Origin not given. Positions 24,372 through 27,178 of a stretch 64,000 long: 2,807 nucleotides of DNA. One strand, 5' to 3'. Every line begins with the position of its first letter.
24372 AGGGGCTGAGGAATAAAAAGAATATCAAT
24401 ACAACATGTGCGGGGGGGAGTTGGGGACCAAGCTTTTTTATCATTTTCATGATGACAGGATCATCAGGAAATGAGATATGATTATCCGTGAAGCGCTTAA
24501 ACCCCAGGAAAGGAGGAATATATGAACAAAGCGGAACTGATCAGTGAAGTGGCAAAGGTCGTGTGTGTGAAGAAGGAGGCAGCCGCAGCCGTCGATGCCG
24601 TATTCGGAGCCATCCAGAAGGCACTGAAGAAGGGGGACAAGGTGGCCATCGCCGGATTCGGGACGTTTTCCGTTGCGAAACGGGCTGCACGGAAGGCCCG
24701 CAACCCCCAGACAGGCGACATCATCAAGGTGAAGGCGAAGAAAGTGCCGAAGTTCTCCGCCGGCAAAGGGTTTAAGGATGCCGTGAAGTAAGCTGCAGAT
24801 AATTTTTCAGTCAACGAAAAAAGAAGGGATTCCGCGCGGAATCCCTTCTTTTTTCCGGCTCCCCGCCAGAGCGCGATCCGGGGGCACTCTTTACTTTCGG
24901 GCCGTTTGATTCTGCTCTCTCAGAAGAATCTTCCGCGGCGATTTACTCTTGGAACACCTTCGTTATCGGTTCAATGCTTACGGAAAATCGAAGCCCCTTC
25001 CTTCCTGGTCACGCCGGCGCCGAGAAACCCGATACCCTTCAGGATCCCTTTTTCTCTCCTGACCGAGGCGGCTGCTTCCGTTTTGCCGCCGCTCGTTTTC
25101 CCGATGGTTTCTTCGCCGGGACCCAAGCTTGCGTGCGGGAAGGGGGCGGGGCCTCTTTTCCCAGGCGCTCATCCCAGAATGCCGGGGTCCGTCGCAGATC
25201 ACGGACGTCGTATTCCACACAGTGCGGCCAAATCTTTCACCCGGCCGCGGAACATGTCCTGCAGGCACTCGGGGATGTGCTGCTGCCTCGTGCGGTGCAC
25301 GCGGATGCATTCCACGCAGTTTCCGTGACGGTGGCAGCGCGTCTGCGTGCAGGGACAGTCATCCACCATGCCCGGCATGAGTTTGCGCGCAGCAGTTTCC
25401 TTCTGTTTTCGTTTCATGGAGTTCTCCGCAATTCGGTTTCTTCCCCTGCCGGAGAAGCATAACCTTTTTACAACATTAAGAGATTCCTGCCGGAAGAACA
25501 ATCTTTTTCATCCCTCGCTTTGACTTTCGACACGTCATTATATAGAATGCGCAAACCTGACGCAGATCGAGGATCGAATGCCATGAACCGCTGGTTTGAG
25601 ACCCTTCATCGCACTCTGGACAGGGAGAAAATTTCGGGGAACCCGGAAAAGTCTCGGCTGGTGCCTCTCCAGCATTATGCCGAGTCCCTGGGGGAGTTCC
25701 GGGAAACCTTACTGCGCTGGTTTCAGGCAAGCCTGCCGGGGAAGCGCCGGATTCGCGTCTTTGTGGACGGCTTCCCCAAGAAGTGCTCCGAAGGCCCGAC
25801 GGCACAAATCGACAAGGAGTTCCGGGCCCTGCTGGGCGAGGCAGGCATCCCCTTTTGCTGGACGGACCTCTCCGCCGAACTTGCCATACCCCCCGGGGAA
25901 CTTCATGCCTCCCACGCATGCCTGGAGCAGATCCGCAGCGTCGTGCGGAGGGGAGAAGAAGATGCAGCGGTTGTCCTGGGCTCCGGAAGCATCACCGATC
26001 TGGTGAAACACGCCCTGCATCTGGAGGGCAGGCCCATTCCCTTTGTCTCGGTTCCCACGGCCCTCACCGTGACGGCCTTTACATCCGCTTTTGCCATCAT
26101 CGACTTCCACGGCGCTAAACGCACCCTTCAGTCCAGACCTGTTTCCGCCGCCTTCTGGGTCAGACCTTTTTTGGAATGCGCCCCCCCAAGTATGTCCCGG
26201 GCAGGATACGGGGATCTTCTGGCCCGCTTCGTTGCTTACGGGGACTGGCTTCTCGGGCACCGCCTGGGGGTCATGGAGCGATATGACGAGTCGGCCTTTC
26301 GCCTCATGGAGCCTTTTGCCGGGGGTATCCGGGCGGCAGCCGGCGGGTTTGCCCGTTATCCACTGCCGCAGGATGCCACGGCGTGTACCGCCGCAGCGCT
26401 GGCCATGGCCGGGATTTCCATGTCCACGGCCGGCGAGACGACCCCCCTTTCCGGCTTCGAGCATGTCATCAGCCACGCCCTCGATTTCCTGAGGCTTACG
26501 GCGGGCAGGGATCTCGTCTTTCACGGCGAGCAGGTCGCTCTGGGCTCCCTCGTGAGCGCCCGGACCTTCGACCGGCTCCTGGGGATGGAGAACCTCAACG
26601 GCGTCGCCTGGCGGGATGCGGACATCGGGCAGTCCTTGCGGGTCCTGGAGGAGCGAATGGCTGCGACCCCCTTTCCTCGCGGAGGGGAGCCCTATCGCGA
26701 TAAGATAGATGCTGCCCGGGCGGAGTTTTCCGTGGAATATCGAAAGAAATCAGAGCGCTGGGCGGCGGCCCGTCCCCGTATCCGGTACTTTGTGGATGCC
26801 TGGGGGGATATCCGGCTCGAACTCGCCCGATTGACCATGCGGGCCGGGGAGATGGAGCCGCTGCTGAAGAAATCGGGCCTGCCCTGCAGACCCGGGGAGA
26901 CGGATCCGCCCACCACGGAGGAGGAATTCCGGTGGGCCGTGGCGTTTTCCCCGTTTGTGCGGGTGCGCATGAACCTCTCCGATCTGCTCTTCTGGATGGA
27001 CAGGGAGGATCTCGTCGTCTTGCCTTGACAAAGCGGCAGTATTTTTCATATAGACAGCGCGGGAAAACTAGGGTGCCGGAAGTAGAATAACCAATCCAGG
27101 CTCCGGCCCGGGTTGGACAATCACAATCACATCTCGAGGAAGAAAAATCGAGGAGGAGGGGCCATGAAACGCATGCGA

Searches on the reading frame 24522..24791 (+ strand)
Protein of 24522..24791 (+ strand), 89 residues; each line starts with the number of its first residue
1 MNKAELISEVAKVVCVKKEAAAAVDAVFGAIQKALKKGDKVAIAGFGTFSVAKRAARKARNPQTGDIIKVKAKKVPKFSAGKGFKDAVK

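Call 41: search_protein_families(library=pfam, max_evalue=0.001, proteins=[window:24522-24791:+])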
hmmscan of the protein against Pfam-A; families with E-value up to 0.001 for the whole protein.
window:24522-24791:+ (89 aa): 2 families
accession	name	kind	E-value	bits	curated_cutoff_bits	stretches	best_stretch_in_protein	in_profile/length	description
PF00216.26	Bac_DNA_binding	-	9.7e-31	106.3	22.4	1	1-89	1-90/90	Bacterial DNA-binding protein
PF18291.6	HU-HIG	-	8.7e-06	26.2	26.2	1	3-89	34-119/125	HU domain fused to wHTH, Ig, or Glycine-rich motif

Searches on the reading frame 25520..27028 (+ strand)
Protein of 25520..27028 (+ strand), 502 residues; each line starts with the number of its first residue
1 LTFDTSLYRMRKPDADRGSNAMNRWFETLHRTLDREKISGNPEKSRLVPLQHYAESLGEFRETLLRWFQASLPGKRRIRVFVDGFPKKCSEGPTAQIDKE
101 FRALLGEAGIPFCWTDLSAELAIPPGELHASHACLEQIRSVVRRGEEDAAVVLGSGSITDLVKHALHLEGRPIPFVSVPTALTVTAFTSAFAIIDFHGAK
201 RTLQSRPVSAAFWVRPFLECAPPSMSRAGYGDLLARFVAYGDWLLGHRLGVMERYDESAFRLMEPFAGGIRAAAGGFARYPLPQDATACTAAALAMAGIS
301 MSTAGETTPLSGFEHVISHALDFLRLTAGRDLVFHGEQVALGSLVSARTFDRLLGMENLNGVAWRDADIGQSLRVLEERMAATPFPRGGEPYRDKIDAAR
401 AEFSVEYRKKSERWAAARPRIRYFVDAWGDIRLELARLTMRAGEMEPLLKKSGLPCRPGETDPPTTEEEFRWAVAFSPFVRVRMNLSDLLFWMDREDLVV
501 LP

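Call 41: search_protein_families(library=pfam, max_evalue=0.001, proteins=[window:25520-27028:+])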
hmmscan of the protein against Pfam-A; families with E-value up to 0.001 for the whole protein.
window:25520-27028:+ (502 aa): 1 family
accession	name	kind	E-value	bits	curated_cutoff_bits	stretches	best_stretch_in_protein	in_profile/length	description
PF13685.12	Fe-ADH_2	-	6.7e-09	36.4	28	1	129-205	57-132/149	Iron-containing alcohol dehydrogenase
